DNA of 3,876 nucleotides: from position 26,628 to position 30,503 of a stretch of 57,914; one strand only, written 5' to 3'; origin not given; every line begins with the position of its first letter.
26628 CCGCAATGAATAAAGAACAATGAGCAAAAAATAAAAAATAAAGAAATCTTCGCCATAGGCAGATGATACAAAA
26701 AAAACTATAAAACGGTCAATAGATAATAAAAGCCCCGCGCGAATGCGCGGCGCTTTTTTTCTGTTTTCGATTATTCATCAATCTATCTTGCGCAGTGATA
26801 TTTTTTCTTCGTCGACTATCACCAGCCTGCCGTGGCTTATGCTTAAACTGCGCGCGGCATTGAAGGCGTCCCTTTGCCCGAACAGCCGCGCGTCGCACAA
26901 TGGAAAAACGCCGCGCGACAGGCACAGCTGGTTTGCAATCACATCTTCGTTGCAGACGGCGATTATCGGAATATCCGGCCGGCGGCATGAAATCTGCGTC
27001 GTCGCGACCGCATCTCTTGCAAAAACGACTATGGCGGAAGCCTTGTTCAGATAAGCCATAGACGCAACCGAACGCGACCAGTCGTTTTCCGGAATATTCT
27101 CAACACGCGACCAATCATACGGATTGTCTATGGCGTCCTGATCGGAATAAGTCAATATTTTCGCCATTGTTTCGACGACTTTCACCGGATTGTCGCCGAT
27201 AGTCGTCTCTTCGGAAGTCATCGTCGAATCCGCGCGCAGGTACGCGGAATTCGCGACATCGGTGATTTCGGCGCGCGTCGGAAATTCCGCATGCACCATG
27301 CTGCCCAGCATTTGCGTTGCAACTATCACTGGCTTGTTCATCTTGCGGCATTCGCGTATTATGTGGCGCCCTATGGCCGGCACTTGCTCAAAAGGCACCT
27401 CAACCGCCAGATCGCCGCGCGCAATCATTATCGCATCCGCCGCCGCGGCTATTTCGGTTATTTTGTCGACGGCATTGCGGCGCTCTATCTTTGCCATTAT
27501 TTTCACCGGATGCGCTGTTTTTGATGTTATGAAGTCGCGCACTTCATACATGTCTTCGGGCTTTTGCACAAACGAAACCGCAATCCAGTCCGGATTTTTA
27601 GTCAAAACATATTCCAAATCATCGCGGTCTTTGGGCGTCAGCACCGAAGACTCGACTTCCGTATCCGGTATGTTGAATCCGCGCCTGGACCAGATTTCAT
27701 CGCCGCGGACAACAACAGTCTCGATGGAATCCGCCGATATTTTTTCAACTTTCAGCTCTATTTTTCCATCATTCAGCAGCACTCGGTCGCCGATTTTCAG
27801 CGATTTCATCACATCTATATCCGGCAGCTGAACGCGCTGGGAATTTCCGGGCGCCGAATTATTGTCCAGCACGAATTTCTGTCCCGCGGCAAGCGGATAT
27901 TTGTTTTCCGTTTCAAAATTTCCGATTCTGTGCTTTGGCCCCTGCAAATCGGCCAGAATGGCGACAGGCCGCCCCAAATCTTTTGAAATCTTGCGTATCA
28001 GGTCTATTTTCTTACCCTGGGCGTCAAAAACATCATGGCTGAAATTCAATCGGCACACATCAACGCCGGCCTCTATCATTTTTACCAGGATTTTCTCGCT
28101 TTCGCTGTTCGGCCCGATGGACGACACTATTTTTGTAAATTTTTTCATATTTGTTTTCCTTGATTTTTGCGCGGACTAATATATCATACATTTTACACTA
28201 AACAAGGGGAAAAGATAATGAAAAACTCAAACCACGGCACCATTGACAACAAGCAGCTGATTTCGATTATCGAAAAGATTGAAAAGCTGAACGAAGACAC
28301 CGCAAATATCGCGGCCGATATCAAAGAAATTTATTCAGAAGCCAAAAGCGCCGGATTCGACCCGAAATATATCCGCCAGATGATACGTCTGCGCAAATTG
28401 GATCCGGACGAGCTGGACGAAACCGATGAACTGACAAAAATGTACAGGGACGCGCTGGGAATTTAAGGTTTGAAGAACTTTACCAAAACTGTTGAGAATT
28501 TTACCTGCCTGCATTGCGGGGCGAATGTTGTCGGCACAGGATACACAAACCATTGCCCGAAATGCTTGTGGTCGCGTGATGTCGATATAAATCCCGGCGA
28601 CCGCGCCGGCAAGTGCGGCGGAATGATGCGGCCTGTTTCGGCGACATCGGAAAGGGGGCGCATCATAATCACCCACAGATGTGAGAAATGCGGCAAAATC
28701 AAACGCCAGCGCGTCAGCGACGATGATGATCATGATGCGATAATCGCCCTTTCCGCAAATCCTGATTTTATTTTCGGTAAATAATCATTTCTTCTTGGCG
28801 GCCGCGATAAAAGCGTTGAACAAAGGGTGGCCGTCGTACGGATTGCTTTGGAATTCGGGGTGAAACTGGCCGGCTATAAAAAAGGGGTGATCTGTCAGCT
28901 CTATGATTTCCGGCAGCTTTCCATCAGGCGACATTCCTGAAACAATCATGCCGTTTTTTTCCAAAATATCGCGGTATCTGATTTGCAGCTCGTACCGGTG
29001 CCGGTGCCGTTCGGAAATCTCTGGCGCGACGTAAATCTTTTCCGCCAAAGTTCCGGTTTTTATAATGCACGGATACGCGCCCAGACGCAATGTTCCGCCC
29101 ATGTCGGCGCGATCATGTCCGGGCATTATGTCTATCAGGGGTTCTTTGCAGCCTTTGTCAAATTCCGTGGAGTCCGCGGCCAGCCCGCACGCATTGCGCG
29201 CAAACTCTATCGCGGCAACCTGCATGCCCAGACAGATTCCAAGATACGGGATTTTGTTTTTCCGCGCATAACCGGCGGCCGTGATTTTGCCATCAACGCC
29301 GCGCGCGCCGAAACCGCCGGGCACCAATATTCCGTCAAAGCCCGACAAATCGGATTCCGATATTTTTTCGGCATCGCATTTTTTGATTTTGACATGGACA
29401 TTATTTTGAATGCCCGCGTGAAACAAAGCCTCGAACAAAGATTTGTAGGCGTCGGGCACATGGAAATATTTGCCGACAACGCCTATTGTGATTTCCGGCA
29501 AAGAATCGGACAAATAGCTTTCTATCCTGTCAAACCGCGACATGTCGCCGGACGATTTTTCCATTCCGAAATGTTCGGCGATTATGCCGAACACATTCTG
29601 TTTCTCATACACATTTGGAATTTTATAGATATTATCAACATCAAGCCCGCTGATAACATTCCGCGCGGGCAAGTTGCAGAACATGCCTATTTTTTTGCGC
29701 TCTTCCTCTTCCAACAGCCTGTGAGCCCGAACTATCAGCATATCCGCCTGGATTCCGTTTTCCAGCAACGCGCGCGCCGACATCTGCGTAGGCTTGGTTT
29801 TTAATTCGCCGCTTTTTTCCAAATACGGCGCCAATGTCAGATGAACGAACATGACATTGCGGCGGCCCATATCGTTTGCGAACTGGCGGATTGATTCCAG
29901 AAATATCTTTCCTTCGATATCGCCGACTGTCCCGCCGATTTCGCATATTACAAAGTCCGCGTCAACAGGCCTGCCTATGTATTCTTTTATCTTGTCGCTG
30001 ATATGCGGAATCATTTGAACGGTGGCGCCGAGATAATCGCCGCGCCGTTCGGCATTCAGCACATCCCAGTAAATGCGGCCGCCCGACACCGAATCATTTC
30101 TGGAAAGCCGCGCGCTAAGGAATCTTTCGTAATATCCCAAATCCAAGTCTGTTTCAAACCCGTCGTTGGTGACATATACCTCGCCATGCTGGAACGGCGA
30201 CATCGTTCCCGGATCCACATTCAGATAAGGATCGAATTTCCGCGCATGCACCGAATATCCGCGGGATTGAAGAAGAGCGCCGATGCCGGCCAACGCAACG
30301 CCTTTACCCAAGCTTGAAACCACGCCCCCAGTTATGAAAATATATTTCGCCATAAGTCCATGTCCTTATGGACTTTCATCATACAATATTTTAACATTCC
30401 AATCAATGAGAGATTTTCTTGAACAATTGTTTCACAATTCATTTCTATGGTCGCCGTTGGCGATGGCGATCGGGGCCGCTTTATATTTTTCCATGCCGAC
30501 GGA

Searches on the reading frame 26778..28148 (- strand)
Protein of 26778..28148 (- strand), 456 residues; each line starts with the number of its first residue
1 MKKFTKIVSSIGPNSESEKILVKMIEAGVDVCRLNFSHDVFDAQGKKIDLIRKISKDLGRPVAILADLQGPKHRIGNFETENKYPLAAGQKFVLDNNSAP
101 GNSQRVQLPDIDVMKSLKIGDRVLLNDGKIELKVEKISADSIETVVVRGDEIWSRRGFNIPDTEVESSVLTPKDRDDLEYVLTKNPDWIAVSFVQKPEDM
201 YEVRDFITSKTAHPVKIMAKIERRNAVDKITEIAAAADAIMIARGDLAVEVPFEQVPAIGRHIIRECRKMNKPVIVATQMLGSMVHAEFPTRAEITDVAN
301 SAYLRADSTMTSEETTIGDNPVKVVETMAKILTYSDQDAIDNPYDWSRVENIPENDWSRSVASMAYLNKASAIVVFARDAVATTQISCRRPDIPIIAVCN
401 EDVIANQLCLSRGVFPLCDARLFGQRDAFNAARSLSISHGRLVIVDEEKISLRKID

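Call 9: search_protein_families(library=pfam, proteins=[window:26778-28148:-], max_evalue=0.001)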
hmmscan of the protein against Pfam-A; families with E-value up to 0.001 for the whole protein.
window:26778-28148:- (456 aa): 3 families
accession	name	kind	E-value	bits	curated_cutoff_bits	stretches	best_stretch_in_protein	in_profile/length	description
PF00224.27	PK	-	2.9e-88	296.5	30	1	4-325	3-328/328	Pyruvate kinase, barrel domain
PF02887.21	PK_C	-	5.9e-09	36.5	28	1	358-420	4-67/114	Pyruvate kinase, alpha/beta domain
PF03328.21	HpcH_HpaI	-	5.1e-06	26.4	25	1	175-248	75-155/221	HpcH/HpaI aldolase/citrate lyase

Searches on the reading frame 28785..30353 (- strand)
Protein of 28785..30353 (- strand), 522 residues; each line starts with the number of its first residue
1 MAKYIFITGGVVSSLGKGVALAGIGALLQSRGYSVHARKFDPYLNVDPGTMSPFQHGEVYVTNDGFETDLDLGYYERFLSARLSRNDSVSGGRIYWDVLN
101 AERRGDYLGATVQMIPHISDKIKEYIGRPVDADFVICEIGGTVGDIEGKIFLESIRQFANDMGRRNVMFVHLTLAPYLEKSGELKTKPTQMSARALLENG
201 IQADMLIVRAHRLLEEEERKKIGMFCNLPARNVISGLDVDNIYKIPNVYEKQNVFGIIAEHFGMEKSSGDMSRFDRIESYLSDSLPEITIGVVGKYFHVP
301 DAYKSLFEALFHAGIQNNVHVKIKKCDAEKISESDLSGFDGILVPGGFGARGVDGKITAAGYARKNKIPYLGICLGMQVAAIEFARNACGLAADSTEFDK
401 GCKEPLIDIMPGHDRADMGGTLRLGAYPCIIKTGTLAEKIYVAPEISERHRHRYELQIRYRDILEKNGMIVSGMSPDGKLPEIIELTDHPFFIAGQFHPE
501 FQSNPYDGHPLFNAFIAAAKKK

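Call 9: search_protein_families(library=pfam, proteins=[window:28785-30353:-], max_evalue=0.001)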
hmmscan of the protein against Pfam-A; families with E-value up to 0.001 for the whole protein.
window:28785-30353:- (522 aa): 3 families
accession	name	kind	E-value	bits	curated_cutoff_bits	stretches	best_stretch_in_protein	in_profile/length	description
PF06418.20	CTP_synth_N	-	6.8e-111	370.3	26.1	1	3-263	1-264/265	CTP synthase N-terminus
PF00117.34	GATase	-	6.4e-40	137.3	22.8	1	299-517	2-189/190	Glutamine amidotransferase class-I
PF07722.19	Peptidase_C26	-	0.00027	21.2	20.5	0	363-500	101-219/219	Peptidase C26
